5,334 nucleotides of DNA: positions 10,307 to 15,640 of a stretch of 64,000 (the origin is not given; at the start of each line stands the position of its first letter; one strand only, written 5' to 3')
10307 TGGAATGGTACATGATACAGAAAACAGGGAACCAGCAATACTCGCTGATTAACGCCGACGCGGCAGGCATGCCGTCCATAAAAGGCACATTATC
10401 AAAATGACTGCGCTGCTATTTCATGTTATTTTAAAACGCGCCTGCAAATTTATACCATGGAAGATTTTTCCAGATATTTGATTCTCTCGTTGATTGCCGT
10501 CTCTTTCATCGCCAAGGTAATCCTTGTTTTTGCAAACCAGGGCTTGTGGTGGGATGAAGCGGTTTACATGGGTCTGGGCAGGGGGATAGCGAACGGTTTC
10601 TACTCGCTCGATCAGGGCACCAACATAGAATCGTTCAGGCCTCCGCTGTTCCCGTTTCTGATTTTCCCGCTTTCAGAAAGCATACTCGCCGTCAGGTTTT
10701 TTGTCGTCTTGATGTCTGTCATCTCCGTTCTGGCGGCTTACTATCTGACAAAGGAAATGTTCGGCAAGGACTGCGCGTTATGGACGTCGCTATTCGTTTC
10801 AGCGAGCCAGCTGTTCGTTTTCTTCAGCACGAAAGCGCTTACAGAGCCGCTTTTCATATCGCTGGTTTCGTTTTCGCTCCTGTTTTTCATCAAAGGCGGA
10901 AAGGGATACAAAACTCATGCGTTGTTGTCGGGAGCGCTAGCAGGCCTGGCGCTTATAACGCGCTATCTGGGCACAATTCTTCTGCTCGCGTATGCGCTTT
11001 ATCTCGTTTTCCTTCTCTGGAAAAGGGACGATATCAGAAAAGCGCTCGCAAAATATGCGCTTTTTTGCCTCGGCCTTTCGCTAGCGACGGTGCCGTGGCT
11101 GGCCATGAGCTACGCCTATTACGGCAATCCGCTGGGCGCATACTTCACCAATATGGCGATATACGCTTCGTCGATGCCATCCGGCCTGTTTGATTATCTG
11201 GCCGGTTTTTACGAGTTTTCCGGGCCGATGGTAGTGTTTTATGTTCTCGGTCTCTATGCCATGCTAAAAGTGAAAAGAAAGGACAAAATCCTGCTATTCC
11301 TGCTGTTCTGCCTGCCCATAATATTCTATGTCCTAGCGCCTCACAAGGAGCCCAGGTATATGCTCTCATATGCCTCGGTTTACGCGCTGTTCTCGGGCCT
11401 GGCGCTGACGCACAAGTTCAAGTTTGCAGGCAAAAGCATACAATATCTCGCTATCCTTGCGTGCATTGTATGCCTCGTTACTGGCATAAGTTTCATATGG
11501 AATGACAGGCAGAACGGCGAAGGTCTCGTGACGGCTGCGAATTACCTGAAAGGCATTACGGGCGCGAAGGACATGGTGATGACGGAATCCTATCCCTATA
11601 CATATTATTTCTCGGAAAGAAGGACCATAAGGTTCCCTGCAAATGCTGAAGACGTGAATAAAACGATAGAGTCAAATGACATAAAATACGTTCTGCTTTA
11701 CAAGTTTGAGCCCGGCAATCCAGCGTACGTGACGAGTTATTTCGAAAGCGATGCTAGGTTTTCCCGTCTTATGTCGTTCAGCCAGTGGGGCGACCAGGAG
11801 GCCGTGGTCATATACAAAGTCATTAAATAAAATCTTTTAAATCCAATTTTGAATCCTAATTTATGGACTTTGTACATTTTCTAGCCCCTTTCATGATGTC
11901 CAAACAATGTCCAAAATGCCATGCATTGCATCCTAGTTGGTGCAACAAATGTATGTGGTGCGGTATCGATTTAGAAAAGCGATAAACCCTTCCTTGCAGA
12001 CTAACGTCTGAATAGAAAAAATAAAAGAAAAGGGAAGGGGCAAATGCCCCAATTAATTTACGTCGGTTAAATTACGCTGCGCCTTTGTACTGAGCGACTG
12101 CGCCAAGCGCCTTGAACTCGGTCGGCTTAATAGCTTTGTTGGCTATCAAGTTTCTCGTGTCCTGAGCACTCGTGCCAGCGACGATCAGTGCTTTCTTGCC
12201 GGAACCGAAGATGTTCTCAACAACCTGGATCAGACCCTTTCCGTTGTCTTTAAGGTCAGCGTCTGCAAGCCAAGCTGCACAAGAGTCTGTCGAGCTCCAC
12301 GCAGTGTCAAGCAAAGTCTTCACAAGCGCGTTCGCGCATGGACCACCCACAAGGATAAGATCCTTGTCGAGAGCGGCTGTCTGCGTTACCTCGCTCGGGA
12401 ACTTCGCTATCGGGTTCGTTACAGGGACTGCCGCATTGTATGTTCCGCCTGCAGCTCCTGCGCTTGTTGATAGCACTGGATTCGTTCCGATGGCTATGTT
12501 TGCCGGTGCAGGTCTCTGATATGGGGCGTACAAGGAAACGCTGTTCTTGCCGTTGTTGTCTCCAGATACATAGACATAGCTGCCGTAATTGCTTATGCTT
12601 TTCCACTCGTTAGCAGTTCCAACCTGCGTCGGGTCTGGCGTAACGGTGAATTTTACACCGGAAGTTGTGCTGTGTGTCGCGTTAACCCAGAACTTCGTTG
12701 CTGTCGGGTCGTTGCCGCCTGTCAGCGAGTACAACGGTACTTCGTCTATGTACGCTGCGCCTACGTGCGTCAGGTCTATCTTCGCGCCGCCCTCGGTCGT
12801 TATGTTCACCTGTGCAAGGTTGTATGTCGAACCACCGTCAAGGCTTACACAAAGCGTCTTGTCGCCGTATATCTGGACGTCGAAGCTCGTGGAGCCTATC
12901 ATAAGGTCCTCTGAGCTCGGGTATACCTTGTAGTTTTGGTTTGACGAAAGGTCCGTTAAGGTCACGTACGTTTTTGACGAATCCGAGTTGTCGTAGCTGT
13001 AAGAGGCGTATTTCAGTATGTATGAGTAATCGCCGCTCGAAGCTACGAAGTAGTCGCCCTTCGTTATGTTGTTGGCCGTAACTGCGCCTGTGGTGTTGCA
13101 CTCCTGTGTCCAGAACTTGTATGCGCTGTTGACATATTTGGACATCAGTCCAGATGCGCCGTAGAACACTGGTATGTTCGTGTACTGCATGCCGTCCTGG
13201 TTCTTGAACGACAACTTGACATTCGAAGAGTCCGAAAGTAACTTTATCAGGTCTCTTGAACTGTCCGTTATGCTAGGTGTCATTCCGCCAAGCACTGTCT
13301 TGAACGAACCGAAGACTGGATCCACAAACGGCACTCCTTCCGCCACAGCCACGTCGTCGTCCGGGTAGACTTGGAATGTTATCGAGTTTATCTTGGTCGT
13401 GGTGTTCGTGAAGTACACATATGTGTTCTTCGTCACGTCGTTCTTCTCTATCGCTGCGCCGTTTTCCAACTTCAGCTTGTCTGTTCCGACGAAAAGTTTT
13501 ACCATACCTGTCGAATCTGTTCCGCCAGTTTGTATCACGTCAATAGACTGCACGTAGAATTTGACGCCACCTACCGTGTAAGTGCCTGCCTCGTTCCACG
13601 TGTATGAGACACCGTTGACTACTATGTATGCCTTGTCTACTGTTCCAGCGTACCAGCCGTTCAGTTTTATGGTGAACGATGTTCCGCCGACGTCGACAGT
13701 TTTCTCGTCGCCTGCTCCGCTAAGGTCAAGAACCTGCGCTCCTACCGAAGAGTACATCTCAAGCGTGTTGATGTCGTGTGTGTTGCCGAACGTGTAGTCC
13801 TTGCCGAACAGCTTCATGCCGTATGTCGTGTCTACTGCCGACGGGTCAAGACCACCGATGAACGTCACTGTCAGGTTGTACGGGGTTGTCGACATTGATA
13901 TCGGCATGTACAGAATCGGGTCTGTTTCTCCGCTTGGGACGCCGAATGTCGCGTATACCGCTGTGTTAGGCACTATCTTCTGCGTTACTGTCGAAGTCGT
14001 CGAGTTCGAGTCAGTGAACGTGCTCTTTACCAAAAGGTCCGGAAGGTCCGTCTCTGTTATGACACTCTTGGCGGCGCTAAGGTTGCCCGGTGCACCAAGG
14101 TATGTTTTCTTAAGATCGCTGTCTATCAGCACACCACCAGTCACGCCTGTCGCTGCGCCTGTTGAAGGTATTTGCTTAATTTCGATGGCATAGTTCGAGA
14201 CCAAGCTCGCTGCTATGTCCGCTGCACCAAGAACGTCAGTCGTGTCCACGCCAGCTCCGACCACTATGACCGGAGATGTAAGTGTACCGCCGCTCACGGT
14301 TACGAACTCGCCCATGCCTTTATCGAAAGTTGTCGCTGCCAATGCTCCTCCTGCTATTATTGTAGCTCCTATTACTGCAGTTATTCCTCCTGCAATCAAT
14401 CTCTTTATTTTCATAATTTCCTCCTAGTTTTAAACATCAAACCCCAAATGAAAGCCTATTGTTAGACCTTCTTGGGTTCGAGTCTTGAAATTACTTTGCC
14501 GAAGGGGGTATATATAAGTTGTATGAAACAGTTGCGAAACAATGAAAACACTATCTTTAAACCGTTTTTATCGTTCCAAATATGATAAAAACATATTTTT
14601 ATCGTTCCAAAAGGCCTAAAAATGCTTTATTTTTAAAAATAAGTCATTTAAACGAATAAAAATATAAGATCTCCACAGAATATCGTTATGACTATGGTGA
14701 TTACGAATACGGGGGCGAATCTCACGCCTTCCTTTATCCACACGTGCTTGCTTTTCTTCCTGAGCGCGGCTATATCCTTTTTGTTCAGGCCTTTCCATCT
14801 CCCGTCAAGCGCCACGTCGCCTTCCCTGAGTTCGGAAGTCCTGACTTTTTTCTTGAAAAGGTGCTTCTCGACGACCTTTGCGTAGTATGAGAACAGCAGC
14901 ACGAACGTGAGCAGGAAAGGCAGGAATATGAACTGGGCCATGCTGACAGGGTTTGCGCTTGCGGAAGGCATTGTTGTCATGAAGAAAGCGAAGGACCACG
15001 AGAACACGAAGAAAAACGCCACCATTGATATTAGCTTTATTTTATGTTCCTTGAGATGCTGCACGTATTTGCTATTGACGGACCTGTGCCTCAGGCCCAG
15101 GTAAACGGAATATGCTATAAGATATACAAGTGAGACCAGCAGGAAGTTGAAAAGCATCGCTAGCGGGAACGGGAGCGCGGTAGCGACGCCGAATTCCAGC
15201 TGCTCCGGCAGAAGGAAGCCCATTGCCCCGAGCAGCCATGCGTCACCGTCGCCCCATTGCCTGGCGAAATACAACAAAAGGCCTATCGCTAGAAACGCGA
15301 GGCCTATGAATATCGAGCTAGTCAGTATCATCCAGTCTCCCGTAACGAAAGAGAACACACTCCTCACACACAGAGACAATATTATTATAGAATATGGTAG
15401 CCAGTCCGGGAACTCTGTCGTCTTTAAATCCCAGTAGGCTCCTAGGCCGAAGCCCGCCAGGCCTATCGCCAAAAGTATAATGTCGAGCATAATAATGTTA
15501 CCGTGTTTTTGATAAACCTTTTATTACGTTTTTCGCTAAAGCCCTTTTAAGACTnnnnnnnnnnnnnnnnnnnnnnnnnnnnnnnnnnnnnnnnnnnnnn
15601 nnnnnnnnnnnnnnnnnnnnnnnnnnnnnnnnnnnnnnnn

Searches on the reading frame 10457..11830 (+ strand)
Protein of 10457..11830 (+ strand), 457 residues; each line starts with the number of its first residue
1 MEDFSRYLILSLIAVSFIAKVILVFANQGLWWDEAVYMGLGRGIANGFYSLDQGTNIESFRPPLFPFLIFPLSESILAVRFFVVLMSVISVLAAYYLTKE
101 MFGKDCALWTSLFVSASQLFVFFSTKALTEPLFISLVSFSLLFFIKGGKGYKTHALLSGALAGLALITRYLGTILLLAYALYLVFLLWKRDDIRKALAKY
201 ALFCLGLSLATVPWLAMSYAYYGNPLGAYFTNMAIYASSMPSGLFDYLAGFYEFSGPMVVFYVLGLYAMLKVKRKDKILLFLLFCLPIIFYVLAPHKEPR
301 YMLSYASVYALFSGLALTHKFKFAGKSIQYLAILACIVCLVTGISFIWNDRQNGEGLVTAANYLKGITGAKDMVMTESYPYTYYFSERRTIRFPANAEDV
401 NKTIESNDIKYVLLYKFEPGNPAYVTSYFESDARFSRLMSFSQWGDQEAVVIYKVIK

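Call 15: search_protein_families(library=pfam, proteins=[window:10457-11830:+], max_evalue=0.001)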
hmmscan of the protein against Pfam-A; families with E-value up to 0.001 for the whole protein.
window:10457-11830:+ (457 aa): 2 families
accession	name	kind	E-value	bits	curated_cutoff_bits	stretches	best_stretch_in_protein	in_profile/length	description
PF13231.12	PMT_2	-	2.8e-15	57.3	26.1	1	70-211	14-155/160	Dolichyl-phosphate-mannose-protein mannosyltransferase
PF03901.23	Glyco_transf_22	-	8.5e-11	42.1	23.8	1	66-342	79-358/414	Alg9-like mannosyltransferase family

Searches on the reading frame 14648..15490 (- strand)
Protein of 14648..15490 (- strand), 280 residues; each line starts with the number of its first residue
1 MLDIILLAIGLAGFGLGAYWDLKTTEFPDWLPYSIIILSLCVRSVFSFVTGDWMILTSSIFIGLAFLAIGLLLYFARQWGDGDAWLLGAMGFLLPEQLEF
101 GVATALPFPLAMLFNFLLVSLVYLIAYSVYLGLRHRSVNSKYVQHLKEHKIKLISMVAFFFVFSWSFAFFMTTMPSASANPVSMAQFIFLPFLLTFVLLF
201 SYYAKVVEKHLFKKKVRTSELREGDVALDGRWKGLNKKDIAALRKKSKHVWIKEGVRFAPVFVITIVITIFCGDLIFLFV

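Call 15: search_protein_families(library=pfam, proteins=[window:14648-15490:-], max_evalue=0.001)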
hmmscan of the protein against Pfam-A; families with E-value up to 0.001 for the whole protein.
window:14648-15490:- (280 aa): 1 family
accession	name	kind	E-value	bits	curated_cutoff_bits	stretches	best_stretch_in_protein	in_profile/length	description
PF01478.23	Peptidase_A24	-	2.4e-07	31.6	26.5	1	13-121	6-101/104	Type IV leader peptidase family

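Call 94: search_protein_families(library=ncbifam, proteins=[window:14648-15490:-], max_evalue=0.01)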
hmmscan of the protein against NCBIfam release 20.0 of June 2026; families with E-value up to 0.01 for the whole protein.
window:14648-15490:- (280 aa): 1 family
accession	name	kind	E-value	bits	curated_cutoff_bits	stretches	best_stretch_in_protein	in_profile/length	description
NF040695.1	FlaK_Arch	equivalog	2.4e-06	27.3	330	1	8-113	4-107/230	preflagellin peptidase FlaK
